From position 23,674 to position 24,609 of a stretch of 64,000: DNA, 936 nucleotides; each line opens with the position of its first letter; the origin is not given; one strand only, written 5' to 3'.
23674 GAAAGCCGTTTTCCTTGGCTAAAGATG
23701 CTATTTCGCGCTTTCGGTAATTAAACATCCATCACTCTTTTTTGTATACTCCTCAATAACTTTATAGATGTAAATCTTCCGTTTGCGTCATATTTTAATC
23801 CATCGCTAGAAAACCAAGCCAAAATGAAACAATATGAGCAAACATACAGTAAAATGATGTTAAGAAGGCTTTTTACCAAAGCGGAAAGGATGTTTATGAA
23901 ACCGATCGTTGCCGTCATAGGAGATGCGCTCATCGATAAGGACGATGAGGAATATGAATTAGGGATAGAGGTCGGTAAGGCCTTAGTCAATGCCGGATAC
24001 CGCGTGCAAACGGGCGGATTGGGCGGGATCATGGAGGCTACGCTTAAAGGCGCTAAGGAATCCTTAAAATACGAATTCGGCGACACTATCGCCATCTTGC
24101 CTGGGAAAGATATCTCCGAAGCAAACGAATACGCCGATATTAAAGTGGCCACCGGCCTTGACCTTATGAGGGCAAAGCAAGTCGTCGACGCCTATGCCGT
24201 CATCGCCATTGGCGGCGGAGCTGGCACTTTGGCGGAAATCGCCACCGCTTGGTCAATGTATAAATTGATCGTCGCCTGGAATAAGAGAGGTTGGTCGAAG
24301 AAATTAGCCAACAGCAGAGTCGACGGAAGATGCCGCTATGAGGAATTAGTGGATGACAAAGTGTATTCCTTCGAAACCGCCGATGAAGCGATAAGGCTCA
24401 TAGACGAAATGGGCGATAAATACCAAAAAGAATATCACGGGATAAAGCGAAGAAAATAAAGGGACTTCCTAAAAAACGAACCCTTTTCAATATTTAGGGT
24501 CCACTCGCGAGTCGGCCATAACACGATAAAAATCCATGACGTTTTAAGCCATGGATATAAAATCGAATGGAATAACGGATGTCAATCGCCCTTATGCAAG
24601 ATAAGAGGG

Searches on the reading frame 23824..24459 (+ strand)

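Call 77: search_protein_families(library=ncbifam, proteins=[window:23824-24459:+], max_evalue=0.001)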
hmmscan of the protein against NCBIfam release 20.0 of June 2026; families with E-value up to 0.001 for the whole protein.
window:23824-24459:+ (211 aa): 3 families
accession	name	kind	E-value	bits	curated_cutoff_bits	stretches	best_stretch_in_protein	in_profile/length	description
TIGR00725.1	TIGR00725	hypoth_equivalog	1.7e-32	112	106.9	1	29-192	4-157/159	TIGR00725 family protein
TIGR00730.1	TIGR00730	subfamily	9.8e-09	35.2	96.35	1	28-148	2-122/178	TIGR00730 family Rossman fold protein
NF058542.1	CtkRMPhLog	equivalog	6.4e-06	26.2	300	1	40-146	14-120/177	cytokinin riboside 5'-monophosphate phosphoribohydrolase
